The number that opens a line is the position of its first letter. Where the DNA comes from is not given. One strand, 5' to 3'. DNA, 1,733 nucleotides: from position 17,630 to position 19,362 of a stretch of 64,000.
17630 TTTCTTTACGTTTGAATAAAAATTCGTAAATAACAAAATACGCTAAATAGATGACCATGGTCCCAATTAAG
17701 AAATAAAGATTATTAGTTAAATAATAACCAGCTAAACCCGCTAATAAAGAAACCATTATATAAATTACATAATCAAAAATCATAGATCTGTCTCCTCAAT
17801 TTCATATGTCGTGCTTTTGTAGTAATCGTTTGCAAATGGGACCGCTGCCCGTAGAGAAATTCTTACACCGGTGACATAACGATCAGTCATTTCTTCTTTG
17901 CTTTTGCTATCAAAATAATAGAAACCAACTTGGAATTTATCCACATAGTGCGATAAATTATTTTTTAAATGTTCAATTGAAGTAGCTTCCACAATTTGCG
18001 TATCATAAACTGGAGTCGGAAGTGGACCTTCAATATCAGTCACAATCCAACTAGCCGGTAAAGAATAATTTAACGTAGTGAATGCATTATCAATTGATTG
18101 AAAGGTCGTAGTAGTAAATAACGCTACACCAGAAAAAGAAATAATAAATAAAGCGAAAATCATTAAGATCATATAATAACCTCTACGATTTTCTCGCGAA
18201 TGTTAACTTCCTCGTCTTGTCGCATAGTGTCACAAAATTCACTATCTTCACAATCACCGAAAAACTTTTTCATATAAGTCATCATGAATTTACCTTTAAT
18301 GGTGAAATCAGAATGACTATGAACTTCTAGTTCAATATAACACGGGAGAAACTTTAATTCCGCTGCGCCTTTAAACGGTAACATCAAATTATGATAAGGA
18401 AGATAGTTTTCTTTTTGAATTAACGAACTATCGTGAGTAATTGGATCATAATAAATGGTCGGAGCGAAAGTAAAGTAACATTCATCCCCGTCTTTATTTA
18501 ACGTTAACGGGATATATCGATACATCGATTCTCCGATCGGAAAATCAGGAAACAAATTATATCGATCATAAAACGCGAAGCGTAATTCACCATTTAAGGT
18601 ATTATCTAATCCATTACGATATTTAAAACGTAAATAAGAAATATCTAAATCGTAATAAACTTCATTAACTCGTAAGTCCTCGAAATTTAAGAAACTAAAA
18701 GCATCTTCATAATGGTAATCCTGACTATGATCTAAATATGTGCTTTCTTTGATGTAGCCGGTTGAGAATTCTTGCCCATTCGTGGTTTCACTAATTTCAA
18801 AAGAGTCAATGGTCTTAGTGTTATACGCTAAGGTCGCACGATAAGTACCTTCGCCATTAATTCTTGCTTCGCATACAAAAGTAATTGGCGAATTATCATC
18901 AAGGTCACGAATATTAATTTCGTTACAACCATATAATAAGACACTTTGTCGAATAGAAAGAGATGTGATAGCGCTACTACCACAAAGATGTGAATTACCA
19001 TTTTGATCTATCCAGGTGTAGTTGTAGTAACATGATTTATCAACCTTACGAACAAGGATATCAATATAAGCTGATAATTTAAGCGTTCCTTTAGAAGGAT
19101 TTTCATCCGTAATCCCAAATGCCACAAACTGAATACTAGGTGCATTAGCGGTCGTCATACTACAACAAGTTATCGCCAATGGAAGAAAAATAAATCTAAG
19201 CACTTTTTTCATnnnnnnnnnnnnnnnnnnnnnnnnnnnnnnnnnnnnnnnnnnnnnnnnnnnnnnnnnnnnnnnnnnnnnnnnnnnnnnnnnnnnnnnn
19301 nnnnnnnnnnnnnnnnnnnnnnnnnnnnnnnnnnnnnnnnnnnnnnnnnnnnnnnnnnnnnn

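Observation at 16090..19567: Six-gene, translationally coupled envelope operon of unknown function with a Tad/ComG-like protein inventory but no ATPase or pilin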

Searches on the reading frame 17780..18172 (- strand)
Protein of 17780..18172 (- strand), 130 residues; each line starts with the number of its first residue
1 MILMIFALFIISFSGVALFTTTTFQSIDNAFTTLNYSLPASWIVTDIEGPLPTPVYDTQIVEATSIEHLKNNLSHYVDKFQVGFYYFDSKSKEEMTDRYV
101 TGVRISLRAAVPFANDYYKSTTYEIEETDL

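Call 3: search_protein_families(library=pfam, proteins=[window:17780-18172:-], max_evalue=1)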
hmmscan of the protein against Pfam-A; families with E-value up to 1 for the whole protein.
window:17780-18172:- (130 aa): 0 families

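Call 4: search_protein_families(library=ncbifam, proteins=[window:17780-18172:-], max_evalue=1)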
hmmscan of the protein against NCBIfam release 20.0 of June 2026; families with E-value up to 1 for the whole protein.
window:17780-18172:- (130 aa): 0 families

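Call 45: search_protein_families(library=ncbifam, proteins=[L001:6952-8004:+, L006:2367-3311:+, L006:3295-4494:+, L006:4487-4822:+, L006:4834-4995:+, L006:1038-1997:+, L006:1994-2374:+], max_evalue=0.1)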
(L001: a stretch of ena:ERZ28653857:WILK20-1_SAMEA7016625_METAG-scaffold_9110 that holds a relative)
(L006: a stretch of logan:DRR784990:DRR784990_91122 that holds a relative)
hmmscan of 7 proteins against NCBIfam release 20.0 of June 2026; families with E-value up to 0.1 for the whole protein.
L001:6952-8004:+ (350 aa): 18 families
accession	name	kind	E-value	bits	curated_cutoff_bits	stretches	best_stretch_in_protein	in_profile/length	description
TIGR02788.1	VirB11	equivalog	2.5e-31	108.9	249.95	2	125-289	132-299/308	P-type DNA transfer ATPase VirB11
TIGR03819.1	heli_sec_ATPase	hypoth_equivalog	5.8e-30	104.6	373.15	1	15-259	55-302/340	TadA family conjugal transfer-associated ATPase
TIGR02782.1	TrbB_P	equivalog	4.2e-26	92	304.55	1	15-280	14-278/303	P-type conjugative transfer ATPase TrbB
NF058587.1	archaellum_moto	equivalog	8.5e-20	71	550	1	13-255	148-394/527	archaellum flagellar ATPase motor FlaI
NF010475.0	PRK13900.1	equivalog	2.9e-17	62.7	389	1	122-305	145-326/333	type IV secretion system ATPase VirB11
NF010469.0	PRK13894.1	subfamily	1.1e-15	57.8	508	1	15-266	27-276/320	conjugal transfer ATPase TrbB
NF041000.1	ATPase_ComGA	equivalog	1.3e-14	53.9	300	1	65-262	60-250/267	competence type IV pilus ATPase ComGA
NF010407.0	PRK13833.1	subfamily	2.5e-12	46.9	499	1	19-270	26-274/323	conjugal transfer protein TrbB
TIGR01420.1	pilT_fam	subfamily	4.3e-12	45.9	319.1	1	45-277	36-262/343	PilT/PilU family type 4a pilus ATPase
TIGR02524.1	dot_icm_DotB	equivalog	5.5e-11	42.3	463.3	1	83-258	87-260/358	Dot/Icm type IV secretion system ATPase DotB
NF010425.0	PRK13851.1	equivalog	6.3e-11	41.7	461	1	121-257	146-283/344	type IV secretion system protein VirB11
NF053672.1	bindosome_BasE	exception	7.4e-11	41.5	1000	1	51-277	183-410/512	bindosome assembly system ATPase subunit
NF007755.0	PRK10436.1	equivalog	8.3e-08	31.3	617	1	64-260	148-335/465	type II secretion system protein GspE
TIGR02525.1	plasmid_TraJ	equivalog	3e-06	26.5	368.3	1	83-290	101-301/372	plasmid transfer ATPase TraJ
TIGR02533.1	type_II_gspE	equivalog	9.4e-06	24.5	630.25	1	133-257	238-359/486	type II secretion system ATPase GspE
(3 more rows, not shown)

L006:2367-3311:+ (314 aa): 15 families
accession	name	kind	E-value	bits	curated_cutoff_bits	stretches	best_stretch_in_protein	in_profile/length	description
TIGR02788.1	VirB11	equivalog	2e-32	112.5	249.95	2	120-284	130-296/308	P-type DNA transfer ATPase VirB11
TIGR03819.1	heli_sec_ATPase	hypoth_equivalog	1.2e-30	106.9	373.15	1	12-291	54-338/340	TadA family conjugal transfer-associated ATPase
TIGR02782.1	TrbB_P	equivalog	1.1e-23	84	304.55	1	10-301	11-300/303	P-type conjugative transfer ATPase TrbB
NF010475.0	PRK13900.1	equivalog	6.3e-21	74.8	389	1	116-293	142-324/333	type IV secretion system ATPase VirB11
NF058587.1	archaellum_moto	equivalog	2.1e-17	63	550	1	8-296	145-432/527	archaellum flagellar ATPase motor FlaI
NF010469.0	PRK13894.1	subfamily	2.7e-14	53.3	508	1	98-302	110-315/320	conjugal transfer ATPase TrbB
NF053672.1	bindosome_BasE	exception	5.4e-14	51.8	1000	1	122-306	257-439/512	bindosome assembly system ATPase subunit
NF041000.1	ATPase_ComGA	equivalog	4e-13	49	300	1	100-264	95-253/267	competence type IV pilus ATPase ComGA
NF010425.0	PRK13851.1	equivalog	6.2e-13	48.3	461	1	122-257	150-284/344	type IV secretion system protein VirB11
NF010407.0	PRK13833.1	subfamily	3.4e-10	39.8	499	1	98-307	105-313/323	conjugal transfer protein TrbB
TIGR01420.1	pilT_fam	subfamily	6.2e-07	28.9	319.1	1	41-262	35-248/343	PilT/PilU family type 4a pilus ATPase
TIGR02524.1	dot_icm_DotB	equivalog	7.5e-06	25.4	463.3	1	126-270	125-275/358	Dot/Icm type IV secretion system ATPase DotB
NF007755.0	PRK10436.1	equivalog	2.1e-05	23.4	617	1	105-256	188-335/465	type II secretion system protein GspE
TIGR02525.1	plasmid_TraJ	equivalog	0.0013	17.8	368.3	1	197-262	212-278/372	plasmid transfer ATPase TraJ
NF050040.1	horm_taper_TftA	equivalog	0.042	12.6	500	1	10-65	73-125/450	hormogonium tapered terminus morphoprotein TftA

L006:3295-4494:+ (399 aa): 0 families

L006:4487-4822:+ (111 aa): 0 families

L006:4834-4995:+ (53 aa): 0 families

L006:1038-1997:+ (319 aa): 0 families

L006:1994-2374:+ (126 aa): 0 families

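Call 46: search_protein_families(library=pfam, proteins=[L001:6952-8004:+, L006:2367-3311:+, L006:3295-4494:+, L006:4487-4822:+, L006:4834-4995:+, L006:1038-1997:+, L006:1994-2374:+], max_evalue=0.1)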
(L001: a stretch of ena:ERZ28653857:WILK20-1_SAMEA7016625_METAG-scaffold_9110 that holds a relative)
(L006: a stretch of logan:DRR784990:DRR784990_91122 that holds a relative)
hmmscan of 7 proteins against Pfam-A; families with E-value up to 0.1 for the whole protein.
L001:6952-8004:+ (350 aa): 3 families
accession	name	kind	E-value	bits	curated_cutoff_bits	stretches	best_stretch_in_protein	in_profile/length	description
PF00437.27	T2SSE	-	3.6e-22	79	24.9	1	103-262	106-263/370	Type II/IV secretion system protein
PF20720.3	nSTAND3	-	2e-05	24.8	27.2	1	30-69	64-102/155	Novel STAND NTPase 3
PF13238.12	AAA_18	-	0.006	17.5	29.4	1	140-212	1-67/128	AAA domain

L006:2367-3311:+ (314 aa): 3 families
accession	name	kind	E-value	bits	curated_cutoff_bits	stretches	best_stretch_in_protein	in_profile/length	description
PF00437.27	T2SSE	-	1.2e-19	70.6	24.9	1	100-265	106-267/370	Type II/IV secretion system protein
PF06414.18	Zeta_toxin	-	0.033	14.1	22.3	1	130-184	13-62/199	Zeta toxin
PF20720.3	nSTAND3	-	0.038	14.1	27.2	0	127-155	10-38/155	Novel STAND NTPase 3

L006:3295-4494:+ (399 aa): 1 family
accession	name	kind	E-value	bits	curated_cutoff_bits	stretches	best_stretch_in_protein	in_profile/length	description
PF20237.3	DUF6594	-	0.0089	16.4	30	0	174-230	163-218/238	Family of unknown function (DUF6594)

L006:4487-4822:+ (111 aa): 1 family
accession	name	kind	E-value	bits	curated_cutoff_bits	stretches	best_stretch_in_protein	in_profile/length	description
PF17978.7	zf-RING_14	-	0.024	15.5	26.6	1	50-84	45-79/91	RING/Ubox like zinc-binding domain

L006:4834-4995:+ (53 aa): 0 families

L006:1038-1997:+ (319 aa): 0 families

L006:1994-2374:+ (126 aa): 0 families

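Call 67: search_protein_families(library=pfam, proteins=[P0080, P0150, P0176, P0154, P0162, P0145, P0132, P0123, P0096, P0084], max_evalue=1)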
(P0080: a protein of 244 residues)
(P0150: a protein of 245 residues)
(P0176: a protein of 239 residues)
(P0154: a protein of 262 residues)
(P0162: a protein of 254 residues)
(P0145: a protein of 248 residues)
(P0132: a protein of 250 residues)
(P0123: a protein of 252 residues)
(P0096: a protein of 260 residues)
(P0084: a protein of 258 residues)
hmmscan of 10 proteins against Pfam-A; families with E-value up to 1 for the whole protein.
P0080 (244 aa): 2 families
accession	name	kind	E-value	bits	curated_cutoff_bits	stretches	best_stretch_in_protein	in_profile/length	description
PF17343.7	DUF5373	-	0.16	12.3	28.7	1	168-234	86-149/182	Family of unknown function (DUF5373)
PF19744.4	DUF6232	-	0.49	11.3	27.4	0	6-53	37-78/117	Family of unknown function (DUF6232)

P0150 (245 aa): 2 families
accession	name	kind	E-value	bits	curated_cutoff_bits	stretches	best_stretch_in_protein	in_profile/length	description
PF04647.20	AgrB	-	0.092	12.5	23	1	5-72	79-151/185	Accessory gene regulator B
PF09682.15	Phage_holin_6_1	-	0.097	13.5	24.9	1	26-100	7-74/101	Bacteriophage holin of superfamily 6 (Holin_LLH)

P0176 (239 aa): 9 families
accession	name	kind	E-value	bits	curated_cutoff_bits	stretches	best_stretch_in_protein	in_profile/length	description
PF03169.20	OPT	-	0.00024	20.4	25.8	1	149-217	336-399/623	OPT oligopeptide transporter protein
PF20990.2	DUF2207_C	-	0.0015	18.7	33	1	72-220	19-186/247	Predicted membrane protein (DUF2207) C-terminal domain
PF25587.1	Rv2743c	-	0.0087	16.2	27.7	1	149-218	11-76/237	Rv2743c family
PF19744.4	DUF6232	-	0.023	15.6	27.4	1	166-217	32-74/117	Family of unknown function (DUF6232)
PF11368.13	DUF3169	-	0.18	11.8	31.6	1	138-223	71-160/250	Protein of unknown function (DUF3169)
PF07332.16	Phage_holin_3_6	-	0.24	11.9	28.4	1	162-227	28-98/116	Putative Actinobacterial Holin-X, holin superfamily III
PF01769.21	MgtE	-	0.28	11.9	27.6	0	5-45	45-90/125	Divalent cation transporter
PF19297.4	QcrA_N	-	0.55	10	27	0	154-188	43-77/222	QcrA subunit N-terminal region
PF00482.28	T2SSF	-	0.97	9.9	25.2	1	102-186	35-121/125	Type II secretion system (T2SS), protein F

P0154 (262 aa): 1 family
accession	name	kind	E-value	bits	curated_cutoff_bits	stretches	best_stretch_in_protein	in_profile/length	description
PF03600.22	CitMHS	-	0.077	12.5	31.9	1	14-196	149-224/336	Citrate transporter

P0162 (254 aa): 2 families
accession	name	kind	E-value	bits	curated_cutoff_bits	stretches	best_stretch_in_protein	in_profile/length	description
PF01007.26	IRK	-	0.022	15.1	22.7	1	189-243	21-73/141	Inward rectifier potassium channel transmembrane domain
PF17280.7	DUF5345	-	0.19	12.3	27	1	152-197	19-65/77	Family of unknown function (DUF5345)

P0145 (248 aa): 4 families
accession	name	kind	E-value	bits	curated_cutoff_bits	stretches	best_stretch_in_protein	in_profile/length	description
PF20563.3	DUF6773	-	0.012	15.8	27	1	183-239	22-81/163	Family of unknown function (DUF6773)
PF20990.2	DUF2207_C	-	0.059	13.5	33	1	149-225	113-191/247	Predicted membrane protein (DUF2207) C-terminal domain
PF06398.17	Pex24p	-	0.17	11.3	26.8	1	9-93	142-228/358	Integral peroxisomal membrane peroxin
PF15145.11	DUF4577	-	0.4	11.1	27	1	205-243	64-104/128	Domain of unknown function (DUF4577)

P0132 (250 aa): 4 families
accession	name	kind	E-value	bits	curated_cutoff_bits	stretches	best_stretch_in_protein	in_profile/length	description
PF03169.20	OPT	-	0.0087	15.2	25.8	1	179-234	356-411/623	OPT oligopeptide transporter protein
PF09624.15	DUF2393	-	0.1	13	26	1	26-79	17-70/146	Protein of unknown function (DUF2393)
PF19868.4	DUF6341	-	0.12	12.4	26.4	1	26-45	4-23/50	Family of unknown function (DUF6341)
PF10601.15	zf-LITAF-like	-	0.25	12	23.8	1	28-65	25-59/70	LITAF-like zinc ribbon domain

P0123 (252 aa): 3 families
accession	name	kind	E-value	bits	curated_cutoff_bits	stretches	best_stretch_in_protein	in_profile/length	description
PF17671.6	DUF5531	-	0.14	12.4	25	1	208-247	20-59/152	Family of unknown function (DUF5531)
PF00482.28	T2SSF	-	0.38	11.2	25.2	1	73-193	1-123/125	Type II secretion system (T2SS), protein F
PF01312.24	Bac_export_2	-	0.82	9.3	24.4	1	68-224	25-179/335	FlhB HrpN YscU SpaS Family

P0096 (260 aa): 0 families

P0084 (258 aa): 3 families
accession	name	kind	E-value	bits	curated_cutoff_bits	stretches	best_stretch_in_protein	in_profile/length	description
PF20563.3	DUF6773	-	0.025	14.8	27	1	155-218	75-138/163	Family of unknown function (DUF6773)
PF06398.17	Pex24p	-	0.031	13.7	26.8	1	6-116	145-254/358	Integral peroxisomal membrane peroxin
PF09843.14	DUF2070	-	0.23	10.2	30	1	4-71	131-199/561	Predicted membrane protein (DUF2070)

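Call 113: search_protein_families(library=phrogs, proteins=[window:17780-18172:-], max_evalue=0.01)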
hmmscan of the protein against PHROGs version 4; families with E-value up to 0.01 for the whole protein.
window:17780-18172:- (130 aa): 0 families

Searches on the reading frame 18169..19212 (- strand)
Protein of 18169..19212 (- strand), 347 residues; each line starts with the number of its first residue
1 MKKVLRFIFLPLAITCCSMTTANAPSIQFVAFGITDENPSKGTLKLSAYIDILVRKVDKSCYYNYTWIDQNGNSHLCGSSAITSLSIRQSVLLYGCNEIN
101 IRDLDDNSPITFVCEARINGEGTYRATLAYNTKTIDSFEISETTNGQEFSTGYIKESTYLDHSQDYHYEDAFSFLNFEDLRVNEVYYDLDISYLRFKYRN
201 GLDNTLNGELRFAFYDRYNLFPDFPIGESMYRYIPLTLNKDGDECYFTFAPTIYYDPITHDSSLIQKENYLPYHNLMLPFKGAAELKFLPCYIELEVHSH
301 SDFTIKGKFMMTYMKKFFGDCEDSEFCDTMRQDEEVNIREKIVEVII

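Call 3: search_protein_families(library=pfam, proteins=[window:18169-19212:-], max_evalue=1)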
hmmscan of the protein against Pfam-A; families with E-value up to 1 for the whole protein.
window:18169-19212:- (347 aa): 1 family
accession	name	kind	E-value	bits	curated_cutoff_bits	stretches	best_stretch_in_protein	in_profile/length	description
PF03085.20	RAP-1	-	0.46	10.5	25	1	170-212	130-172/244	Rhoptry-associated protein 1 (RAP-1)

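Call 4: search_protein_families(library=ncbifam, proteins=[window:18169-19212:-], max_evalue=1)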
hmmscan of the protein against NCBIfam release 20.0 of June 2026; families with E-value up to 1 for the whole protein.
window:18169-19212:- (347 aa): 0 families

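Call 45: search_protein_families(library=ncbifam, proteins=[L001:6952-8004:+, L006:2367-3311:+, L006:3295-4494:+, L006:4487-4822:+, L006:4834-4995:+, L006:1038-1997:+, L006:1994-2374:+], max_evalue=0.1)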
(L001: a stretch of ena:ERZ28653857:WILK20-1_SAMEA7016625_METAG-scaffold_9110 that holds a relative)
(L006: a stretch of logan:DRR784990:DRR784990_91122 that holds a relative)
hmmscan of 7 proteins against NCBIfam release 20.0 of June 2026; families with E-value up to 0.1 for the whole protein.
L001:6952-8004:+ (350 aa): 18 families
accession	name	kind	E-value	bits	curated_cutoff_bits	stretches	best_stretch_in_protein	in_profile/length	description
TIGR02788.1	VirB11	equivalog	2.5e-31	108.9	249.95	2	125-289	132-299/308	P-type DNA transfer ATPase VirB11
TIGR03819.1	heli_sec_ATPase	hypoth_equivalog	5.8e-30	104.6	373.15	1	15-259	55-302/340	TadA family conjugal transfer-associated ATPase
TIGR02782.1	TrbB_P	equivalog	4.2e-26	92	304.55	1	15-280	14-278/303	P-type conjugative transfer ATPase TrbB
NF058587.1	archaellum_moto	equivalog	8.5e-20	71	550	1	13-255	148-394/527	archaellum flagellar ATPase motor FlaI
NF010475.0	PRK13900.1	equivalog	2.9e-17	62.7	389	1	122-305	145-326/333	type IV secretion system ATPase VirB11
NF010469.0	PRK13894.1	subfamily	1.1e-15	57.8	508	1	15-266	27-276/320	conjugal transfer ATPase TrbB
NF041000.1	ATPase_ComGA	equivalog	1.3e-14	53.9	300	1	65-262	60-250/267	competence type IV pilus ATPase ComGA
NF010407.0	PRK13833.1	subfamily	2.5e-12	46.9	499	1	19-270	26-274/323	conjugal transfer protein TrbB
TIGR01420.1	pilT_fam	subfamily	4.3e-12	45.9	319.1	1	45-277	36-262/343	PilT/PilU family type 4a pilus ATPase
TIGR02524.1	dot_icm_DotB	equivalog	5.5e-11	42.3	463.3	1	83-258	87-260/358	Dot/Icm type IV secretion system ATPase DotB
NF010425.0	PRK13851.1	equivalog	6.3e-11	41.7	461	1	121-257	146-283/344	type IV secretion system protein VirB11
NF053672.1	bindosome_BasE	exception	7.4e-11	41.5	1000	1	51-277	183-410/512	bindosome assembly system ATPase subunit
NF007755.0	PRK10436.1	equivalog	8.3e-08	31.3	617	1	64-260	148-335/465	type II secretion system protein GspE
TIGR02525.1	plasmid_TraJ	equivalog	3e-06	26.5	368.3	1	83-290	101-301/372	plasmid transfer ATPase TraJ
TIGR02533.1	type_II_gspE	equivalog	9.4e-06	24.5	630.25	1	133-257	238-359/486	type II secretion system ATPase GspE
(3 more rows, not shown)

L006:2367-3311:+ (314 aa): 15 families
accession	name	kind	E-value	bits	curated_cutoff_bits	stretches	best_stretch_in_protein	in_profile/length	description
TIGR02788.1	VirB11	equivalog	2e-32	112.5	249.95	2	120-284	130-296/308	P-type DNA transfer ATPase VirB11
TIGR03819.1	heli_sec_ATPase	hypoth_equivalog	1.2e-30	106.9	373.15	1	12-291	54-338/340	TadA family conjugal transfer-associated ATPase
TIGR02782.1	TrbB_P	equivalog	1.1e-23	84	304.55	1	10-301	11-300/303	P-type conjugative transfer ATPase TrbB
NF010475.0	PRK13900.1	equivalog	6.3e-21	74.8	389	1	116-293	142-324/333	type IV secretion system ATPase VirB11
NF058587.1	archaellum_moto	equivalog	2.1e-17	63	550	1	8-296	145-432/527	archaellum flagellar ATPase motor FlaI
NF010469.0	PRK13894.1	subfamily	2.7e-14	53.3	508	1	98-302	110-315/320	conjugal transfer ATPase TrbB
NF053672.1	bindosome_BasE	exception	5.4e-14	51.8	1000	1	122-306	257-439/512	bindosome assembly system ATPase subunit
NF041000.1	ATPase_ComGA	equivalog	4e-13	49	300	1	100-264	95-253/267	competence type IV pilus ATPase ComGA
NF010425.0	PRK13851.1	equivalog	6.2e-13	48.3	461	1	122-257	150-284/344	type IV secretion system protein VirB11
NF010407.0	PRK13833.1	subfamily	3.4e-10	39.8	499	1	98-307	105-313/323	conjugal transfer protein TrbB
TIGR01420.1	pilT_fam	subfamily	6.2e-07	28.9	319.1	1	41-262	35-248/343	PilT/PilU family type 4a pilus ATPase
TIGR02524.1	dot_icm_DotB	equivalog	7.5e-06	25.4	463.3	1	126-270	125-275/358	Dot/Icm type IV secretion system ATPase DotB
NF007755.0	PRK10436.1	equivalog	2.1e-05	23.4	617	1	105-256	188-335/465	type II secretion system protein GspE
TIGR02525.1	plasmid_TraJ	equivalog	0.0013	17.8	368.3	1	197-262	212-278/372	plasmid transfer ATPase TraJ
NF050040.1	horm_taper_TftA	equivalog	0.042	12.6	500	1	10-65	73-125/450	hormogonium tapered terminus morphoprotein TftA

L006:3295-4494:+ (399 aa): 0 families

L006:4487-4822:+ (111 aa): 0 families

L006:4834-4995:+ (53 aa): 0 families

L006:1038-1997:+ (319 aa): 0 families

L006:1994-2374:+ (126 aa): 0 families

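Call 46: search_protein_families(library=pfam, proteins=[L001:6952-8004:+, L006:2367-3311:+, L006:3295-4494:+, L006:4487-4822:+, L006:4834-4995:+, L006:1038-1997:+, L006:1994-2374:+], max_evalue=0.1)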
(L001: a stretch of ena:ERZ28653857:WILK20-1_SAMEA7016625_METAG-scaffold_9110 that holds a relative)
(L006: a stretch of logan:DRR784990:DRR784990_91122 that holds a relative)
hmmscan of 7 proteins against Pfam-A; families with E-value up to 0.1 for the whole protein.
L001:6952-8004:+ (350 aa): 3 families
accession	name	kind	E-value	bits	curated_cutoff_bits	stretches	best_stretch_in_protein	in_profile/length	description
PF00437.27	T2SSE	-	3.6e-22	79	24.9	1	103-262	106-263/370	Type II/IV secretion system protein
PF20720.3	nSTAND3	-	2e-05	24.8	27.2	1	30-69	64-102/155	Novel STAND NTPase 3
PF13238.12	AAA_18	-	0.006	17.5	29.4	1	140-212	1-67/128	AAA domain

L006:2367-3311:+ (314 aa): 3 families
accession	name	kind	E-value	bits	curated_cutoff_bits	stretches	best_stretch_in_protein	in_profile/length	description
PF00437.27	T2SSE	-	1.2e-19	70.6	24.9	1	100-265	106-267/370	Type II/IV secretion system protein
PF06414.18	Zeta_toxin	-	0.033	14.1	22.3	1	130-184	13-62/199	Zeta toxin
PF20720.3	nSTAND3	-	0.038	14.1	27.2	0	127-155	10-38/155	Novel STAND NTPase 3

L006:3295-4494:+ (399 aa): 1 family
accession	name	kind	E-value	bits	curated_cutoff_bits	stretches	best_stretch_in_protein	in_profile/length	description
PF20237.3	DUF6594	-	0.0089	16.4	30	0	174-230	163-218/238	Family of unknown function (DUF6594)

L006:4487-4822:+ (111 aa): 1 family
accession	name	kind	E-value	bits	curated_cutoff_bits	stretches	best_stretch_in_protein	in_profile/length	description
PF17978.7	zf-RING_14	-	0.024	15.5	26.6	1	50-84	45-79/91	RING/Ubox like zinc-binding domain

L006:4834-4995:+ (53 aa): 0 families

L006:1038-1997:+ (319 aa): 0 families

L006:1994-2374:+ (126 aa): 0 families

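Call 67: search_protein_families(library=pfam, proteins=[P0080, P0150, P0176, P0154, P0162, P0145, P0132, P0123, P0096, P0084], max_evalue=1)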
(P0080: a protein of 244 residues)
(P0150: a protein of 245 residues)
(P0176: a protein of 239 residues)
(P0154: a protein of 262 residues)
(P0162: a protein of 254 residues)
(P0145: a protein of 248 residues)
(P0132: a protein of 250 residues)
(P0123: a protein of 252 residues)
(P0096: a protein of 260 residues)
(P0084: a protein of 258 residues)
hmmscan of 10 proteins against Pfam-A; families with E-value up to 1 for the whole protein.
P0080 (244 aa): 2 families
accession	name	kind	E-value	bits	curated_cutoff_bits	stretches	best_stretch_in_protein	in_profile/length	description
PF17343.7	DUF5373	-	0.16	12.3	28.7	1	168-234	86-149/182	Family of unknown function (DUF5373)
PF19744.4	DUF6232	-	0.49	11.3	27.4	0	6-53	37-78/117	Family of unknown function (DUF6232)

P0150 (245 aa): 2 families
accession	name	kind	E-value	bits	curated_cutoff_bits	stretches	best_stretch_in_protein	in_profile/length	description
PF04647.20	AgrB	-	0.092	12.5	23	1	5-72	79-151/185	Accessory gene regulator B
PF09682.15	Phage_holin_6_1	-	0.097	13.5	24.9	1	26-100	7-74/101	Bacteriophage holin of superfamily 6 (Holin_LLH)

P0176 (239 aa): 9 families
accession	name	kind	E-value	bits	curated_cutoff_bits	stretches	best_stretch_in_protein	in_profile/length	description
PF03169.20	OPT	-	0.00024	20.4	25.8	1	149-217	336-399/623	OPT oligopeptide transporter protein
PF20990.2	DUF2207_C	-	0.0015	18.7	33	1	72-220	19-186/247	Predicted membrane protein (DUF2207) C-terminal domain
PF25587.1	Rv2743c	-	0.0087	16.2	27.7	1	149-218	11-76/237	Rv2743c family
PF19744.4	DUF6232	-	0.023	15.6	27.4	1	166-217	32-74/117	Family of unknown function (DUF6232)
PF11368.13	DUF3169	-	0.18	11.8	31.6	1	138-223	71-160/250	Protein of unknown function (DUF3169)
PF07332.16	Phage_holin_3_6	-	0.24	11.9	28.4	1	162-227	28-98/116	Putative Actinobacterial Holin-X, holin superfamily III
PF01769.21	MgtE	-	0.28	11.9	27.6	0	5-45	45-90/125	Divalent cation transporter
PF19297.4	QcrA_N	-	0.55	10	27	0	154-188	43-77/222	QcrA subunit N-terminal region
PF00482.28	T2SSF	-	0.97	9.9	25.2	1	102-186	35-121/125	Type II secretion system (T2SS), protein F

P0154 (262 aa): 1 family
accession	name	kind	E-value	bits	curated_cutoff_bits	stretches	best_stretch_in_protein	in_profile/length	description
PF03600.22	CitMHS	-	0.077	12.5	31.9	1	14-196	149-224/336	Citrate transporter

P0162 (254 aa): 2 families
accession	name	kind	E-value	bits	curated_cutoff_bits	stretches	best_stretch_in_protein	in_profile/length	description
PF01007.26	IRK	-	0.022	15.1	22.7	1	189-243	21-73/141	Inward rectifier potassium channel transmembrane domain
PF17280.7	DUF5345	-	0.19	12.3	27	1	152-197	19-65/77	Family of unknown function (DUF5345)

P0145 (248 aa): 4 families
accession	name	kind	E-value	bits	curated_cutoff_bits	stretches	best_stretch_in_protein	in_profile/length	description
PF20563.3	DUF6773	-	0.012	15.8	27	1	183-239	22-81/163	Family of unknown function (DUF6773)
PF20990.2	DUF2207_C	-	0.059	13.5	33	1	149-225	113-191/247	Predicted membrane protein (DUF2207) C-terminal domain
PF06398.17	Pex24p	-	0.17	11.3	26.8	1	9-93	142-228/358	Integral peroxisomal membrane peroxin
PF15145.11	DUF4577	-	0.4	11.1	27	1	205-243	64-104/128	Domain of unknown function (DUF4577)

P0132 (250 aa): 4 families
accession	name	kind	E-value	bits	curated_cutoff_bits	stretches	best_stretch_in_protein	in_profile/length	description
PF03169.20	OPT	-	0.0087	15.2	25.8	1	179-234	356-411/623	OPT oligopeptide transporter protein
PF09624.15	DUF2393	-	0.1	13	26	1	26-79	17-70/146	Protein of unknown function (DUF2393)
PF19868.4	DUF6341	-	0.12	12.4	26.4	1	26-45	4-23/50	Family of unknown function (DUF6341)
PF10601.15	zf-LITAF-like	-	0.25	12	23.8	1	28-65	25-59/70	LITAF-like zinc ribbon domain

P0123 (252 aa): 3 families
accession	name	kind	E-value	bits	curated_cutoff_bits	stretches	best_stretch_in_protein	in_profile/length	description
PF17671.6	DUF5531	-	0.14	12.4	25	1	208-247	20-59/152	Family of unknown function (DUF5531)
PF00482.28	T2SSF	-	0.38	11.2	25.2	1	73-193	1-123/125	Type II secretion system (T2SS), protein F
PF01312.24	Bac_export_2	-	0.82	9.3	24.4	1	68-224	25-179/335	FlhB HrpN YscU SpaS Family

P0096 (260 aa): 0 families

P0084 (258 aa): 3 families
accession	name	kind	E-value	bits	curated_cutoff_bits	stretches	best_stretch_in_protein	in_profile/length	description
PF20563.3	DUF6773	-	0.025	14.8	27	1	155-218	75-138/163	Family of unknown function (DUF6773)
PF06398.17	Pex24p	-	0.031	13.7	26.8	1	6-116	145-254/358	Integral peroxisomal membrane peroxin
PF09843.14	DUF2070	-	0.23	10.2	30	1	4-71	131-199/561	Predicted membrane protein (DUF2070)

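Call 113: search_protein_families(library=phrogs, proteins=[window:18169-19212:-], max_evalue=0.01)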
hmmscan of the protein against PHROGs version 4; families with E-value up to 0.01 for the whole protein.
window:18169-19212:- (347 aa): 0 families
